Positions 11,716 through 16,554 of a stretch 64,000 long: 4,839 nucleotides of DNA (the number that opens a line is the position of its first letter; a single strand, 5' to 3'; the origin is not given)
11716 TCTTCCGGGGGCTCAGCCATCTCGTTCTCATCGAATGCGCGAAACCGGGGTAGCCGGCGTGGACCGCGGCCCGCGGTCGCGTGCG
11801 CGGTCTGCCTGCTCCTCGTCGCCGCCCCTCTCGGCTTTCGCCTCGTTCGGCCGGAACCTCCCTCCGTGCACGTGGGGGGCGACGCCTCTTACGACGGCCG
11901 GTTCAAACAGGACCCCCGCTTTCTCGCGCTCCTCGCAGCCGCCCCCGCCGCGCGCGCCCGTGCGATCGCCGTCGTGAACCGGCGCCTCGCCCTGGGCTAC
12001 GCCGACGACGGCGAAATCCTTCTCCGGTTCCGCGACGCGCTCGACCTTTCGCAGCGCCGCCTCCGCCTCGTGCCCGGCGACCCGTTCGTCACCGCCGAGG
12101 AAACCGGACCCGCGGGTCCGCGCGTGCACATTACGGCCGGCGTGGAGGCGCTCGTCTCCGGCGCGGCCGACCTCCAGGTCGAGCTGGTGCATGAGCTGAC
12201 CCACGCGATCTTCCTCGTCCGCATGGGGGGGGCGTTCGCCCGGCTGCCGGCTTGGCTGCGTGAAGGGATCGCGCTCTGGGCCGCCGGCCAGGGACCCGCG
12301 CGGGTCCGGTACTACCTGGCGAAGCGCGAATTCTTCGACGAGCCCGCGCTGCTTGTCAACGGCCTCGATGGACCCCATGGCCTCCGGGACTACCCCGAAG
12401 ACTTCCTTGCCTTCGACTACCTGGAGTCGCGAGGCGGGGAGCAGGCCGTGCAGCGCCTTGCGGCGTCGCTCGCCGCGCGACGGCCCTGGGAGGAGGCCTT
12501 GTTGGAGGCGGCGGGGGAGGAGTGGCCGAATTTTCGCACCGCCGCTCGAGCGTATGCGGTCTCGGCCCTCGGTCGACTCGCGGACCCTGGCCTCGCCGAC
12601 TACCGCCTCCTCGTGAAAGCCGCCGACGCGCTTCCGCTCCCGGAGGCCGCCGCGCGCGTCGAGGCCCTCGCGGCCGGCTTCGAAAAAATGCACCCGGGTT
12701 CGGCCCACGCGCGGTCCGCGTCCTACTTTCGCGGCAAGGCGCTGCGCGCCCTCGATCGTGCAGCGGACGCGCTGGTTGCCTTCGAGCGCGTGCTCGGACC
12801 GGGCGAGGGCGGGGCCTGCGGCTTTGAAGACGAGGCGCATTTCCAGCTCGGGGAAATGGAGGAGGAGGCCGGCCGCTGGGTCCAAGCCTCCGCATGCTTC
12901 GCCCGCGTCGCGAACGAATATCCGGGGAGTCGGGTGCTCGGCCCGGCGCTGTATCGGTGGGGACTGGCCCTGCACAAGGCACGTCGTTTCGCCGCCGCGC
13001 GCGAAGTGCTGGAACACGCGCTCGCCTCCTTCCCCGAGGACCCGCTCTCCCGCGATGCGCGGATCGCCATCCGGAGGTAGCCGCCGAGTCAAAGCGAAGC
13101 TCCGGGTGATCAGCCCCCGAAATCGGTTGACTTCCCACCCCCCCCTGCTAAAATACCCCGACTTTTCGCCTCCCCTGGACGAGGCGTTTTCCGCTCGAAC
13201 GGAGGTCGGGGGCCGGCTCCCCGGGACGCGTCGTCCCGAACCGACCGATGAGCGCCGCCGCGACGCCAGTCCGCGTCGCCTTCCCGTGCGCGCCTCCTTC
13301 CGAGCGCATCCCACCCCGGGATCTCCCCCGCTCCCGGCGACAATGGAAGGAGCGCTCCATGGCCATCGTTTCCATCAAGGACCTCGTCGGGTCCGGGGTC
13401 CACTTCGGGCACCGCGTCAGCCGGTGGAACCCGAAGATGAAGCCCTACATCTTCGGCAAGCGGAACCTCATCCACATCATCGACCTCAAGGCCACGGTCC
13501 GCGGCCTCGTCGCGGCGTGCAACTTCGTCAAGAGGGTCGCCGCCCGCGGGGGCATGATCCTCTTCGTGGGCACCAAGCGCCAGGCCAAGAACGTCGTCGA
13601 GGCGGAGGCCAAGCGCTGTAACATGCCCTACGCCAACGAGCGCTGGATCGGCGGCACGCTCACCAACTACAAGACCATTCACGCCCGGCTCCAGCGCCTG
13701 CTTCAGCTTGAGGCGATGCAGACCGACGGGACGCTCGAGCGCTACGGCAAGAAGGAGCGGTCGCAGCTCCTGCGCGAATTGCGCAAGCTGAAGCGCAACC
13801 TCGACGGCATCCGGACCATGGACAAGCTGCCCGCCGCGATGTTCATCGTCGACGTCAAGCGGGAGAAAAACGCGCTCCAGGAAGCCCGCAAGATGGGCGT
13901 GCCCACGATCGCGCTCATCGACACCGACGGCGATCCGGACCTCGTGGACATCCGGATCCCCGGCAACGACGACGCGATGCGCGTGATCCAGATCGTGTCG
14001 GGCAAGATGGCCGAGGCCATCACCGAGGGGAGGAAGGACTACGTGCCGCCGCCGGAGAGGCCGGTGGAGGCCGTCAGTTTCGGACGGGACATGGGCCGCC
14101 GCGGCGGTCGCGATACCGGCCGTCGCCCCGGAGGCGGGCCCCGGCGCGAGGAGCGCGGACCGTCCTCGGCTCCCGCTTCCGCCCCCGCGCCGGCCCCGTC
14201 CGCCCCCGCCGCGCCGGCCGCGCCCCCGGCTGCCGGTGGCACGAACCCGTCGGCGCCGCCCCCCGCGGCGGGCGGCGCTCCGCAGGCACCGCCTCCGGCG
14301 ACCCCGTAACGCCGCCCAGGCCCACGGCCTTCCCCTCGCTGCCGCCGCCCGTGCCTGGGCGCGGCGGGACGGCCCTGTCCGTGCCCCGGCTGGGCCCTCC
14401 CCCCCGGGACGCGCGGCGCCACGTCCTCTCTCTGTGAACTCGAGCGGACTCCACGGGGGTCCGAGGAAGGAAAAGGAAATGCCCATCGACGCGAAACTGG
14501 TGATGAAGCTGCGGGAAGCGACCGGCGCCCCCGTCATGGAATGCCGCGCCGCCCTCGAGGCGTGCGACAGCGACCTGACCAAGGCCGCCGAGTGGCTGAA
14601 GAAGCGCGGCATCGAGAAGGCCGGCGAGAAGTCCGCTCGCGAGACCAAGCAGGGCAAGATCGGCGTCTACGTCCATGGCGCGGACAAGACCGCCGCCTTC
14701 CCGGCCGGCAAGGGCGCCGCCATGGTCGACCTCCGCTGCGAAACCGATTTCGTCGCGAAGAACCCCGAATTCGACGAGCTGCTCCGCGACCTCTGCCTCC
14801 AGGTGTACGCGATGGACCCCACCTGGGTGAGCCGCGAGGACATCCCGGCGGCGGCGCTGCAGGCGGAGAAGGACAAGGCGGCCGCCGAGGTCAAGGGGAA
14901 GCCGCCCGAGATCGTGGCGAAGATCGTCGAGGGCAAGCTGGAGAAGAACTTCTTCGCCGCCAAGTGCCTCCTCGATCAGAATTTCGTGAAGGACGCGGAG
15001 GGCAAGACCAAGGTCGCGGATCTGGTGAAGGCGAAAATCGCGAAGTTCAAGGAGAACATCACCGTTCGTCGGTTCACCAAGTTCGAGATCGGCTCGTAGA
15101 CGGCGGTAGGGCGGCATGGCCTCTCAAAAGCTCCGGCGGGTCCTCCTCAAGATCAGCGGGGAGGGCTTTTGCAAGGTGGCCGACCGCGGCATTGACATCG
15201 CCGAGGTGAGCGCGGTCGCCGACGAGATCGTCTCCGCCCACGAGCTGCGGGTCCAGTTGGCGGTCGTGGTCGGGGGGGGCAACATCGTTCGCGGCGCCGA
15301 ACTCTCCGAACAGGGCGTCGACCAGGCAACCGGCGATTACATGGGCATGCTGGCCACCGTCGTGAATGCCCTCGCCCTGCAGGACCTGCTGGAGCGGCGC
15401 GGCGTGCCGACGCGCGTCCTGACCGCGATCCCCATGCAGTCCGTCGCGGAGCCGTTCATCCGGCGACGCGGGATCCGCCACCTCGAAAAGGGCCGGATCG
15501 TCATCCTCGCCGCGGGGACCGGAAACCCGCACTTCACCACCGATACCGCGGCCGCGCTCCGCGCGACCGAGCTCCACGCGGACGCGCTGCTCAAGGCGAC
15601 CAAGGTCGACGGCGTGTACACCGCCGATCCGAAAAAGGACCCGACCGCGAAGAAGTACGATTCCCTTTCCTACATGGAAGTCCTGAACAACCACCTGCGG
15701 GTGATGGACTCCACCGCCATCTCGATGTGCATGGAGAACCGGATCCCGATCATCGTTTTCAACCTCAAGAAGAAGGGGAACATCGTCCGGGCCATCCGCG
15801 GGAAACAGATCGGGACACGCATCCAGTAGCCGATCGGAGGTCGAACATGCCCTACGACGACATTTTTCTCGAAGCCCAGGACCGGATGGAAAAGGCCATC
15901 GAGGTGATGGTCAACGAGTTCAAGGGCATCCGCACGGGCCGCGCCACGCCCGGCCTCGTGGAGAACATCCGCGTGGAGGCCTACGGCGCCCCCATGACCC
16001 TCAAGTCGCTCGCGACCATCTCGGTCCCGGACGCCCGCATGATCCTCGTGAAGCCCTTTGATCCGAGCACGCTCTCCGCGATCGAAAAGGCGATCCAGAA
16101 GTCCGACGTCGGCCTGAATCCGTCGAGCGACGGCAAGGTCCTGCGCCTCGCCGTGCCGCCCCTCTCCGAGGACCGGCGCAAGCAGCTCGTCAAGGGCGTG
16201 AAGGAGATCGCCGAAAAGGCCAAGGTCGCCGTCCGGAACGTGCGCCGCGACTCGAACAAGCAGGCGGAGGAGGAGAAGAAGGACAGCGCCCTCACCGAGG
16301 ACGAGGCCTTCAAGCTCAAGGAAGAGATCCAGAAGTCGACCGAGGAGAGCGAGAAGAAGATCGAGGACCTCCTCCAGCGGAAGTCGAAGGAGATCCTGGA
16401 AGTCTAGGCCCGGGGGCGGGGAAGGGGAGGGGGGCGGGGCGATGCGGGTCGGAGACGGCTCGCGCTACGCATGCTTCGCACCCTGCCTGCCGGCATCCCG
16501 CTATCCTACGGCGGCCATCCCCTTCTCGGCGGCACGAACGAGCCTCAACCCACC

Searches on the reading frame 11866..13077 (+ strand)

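Call 46: search_protein_families(library=pfam, proteins=[window:11866-13077:+], max_evalue=0.001)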
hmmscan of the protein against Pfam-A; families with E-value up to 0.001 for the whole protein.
window:11866-13077:+ (404 aa): 5 families
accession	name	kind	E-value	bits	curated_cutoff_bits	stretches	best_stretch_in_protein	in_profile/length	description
PF07719.23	TPR_2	-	4.3e-10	39.3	27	0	361-392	3-34/34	Tetratricopeptide repeat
PF13174.12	TPR_6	-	7.7e-09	36.1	26.3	0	323-355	1-33/33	Tetratricopeptide repeat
PF00515.34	TPR_1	-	5.6e-05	23.2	27.8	0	361-391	3-33/34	Tetratricopeptide repeat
PF13428.12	TPR_14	-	0.00031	21.6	23.5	0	361-396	3-38/44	Tetratricopeptide repeat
PF13485.12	Peptidase_MA_2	-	0.00066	20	32.4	1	106-151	69-114/201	Peptidase MA superfamily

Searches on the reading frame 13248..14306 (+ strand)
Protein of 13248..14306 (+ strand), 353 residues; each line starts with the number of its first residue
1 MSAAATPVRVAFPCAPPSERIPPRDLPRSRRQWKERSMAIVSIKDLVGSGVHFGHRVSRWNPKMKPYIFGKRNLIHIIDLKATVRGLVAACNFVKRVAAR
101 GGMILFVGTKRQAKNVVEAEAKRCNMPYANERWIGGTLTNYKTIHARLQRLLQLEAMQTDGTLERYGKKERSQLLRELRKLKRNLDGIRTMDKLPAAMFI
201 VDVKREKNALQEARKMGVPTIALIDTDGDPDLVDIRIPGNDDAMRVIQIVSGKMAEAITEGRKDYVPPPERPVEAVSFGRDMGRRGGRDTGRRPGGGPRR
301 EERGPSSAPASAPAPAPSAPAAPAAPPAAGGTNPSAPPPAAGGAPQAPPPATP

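Call 46: search_protein_families(library=pfam, proteins=[window:13248-14306:+], max_evalue=0.001)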
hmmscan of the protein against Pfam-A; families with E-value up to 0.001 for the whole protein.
window:13248-14306:+ (353 aa): 1 family
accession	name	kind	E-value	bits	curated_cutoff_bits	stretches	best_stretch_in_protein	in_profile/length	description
PF00318.25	Ribosomal_S2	-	5.2e-90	300.9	26.1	1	46-261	1-216/216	Ribosomal protein S2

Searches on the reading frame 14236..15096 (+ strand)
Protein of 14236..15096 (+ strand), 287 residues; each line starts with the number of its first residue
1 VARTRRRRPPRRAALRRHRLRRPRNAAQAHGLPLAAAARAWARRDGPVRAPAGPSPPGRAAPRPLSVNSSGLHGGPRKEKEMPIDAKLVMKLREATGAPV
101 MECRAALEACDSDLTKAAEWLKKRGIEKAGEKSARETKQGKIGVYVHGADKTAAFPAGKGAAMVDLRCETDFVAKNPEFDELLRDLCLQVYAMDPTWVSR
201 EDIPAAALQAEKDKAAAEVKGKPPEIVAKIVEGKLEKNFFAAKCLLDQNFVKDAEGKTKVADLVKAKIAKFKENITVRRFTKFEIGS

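Call 46: search_protein_families(library=pfam, proteins=[window:14236-15096:+], max_evalue=0.001)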
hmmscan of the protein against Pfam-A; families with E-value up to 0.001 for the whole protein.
window:14236-15096:+ (287 aa): 2 families
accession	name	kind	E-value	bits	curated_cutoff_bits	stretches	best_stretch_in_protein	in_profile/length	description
PF00889.24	EF_TS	-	9.5e-28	97.6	27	2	181-286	105-203/204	Elongation factor TS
PF25025.1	EF-Ts_N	-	1.3e-07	31.9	33.2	1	86-124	14-53/60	Elongation factor Ts, mitochondrial, N-terminal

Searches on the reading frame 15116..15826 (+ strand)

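Call 46: search_protein_families(library=pfam, proteins=[window:15116-15826:+], max_evalue=0.001)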
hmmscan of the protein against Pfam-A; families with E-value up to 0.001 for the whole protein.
window:15116-15826:+ (237 aa): 1 family
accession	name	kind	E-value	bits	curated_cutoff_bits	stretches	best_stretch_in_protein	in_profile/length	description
PF00696.33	AA_kinase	-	2.6e-35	122.7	24.9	1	8-216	2-234/234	Amino acid kinase family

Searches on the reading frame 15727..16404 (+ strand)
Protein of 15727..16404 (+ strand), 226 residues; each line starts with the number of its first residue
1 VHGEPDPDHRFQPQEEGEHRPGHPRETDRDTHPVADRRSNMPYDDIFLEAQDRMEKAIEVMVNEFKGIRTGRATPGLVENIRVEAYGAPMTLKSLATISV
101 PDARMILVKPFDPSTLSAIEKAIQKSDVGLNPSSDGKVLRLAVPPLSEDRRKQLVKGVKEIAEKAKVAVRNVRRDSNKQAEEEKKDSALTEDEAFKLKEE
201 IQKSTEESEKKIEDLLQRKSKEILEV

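Call 46: search_protein_families(library=pfam, proteins=[window:15727-16404:+], max_evalue=0.001)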
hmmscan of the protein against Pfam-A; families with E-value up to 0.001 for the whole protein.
window:15727-16404:+ (226 aa): 1 family
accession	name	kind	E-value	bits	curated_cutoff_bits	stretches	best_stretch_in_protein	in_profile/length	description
PF01765.24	RRF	-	1.5e-61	207.4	29.7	1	63-224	3-164/164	Ribosome recycling factor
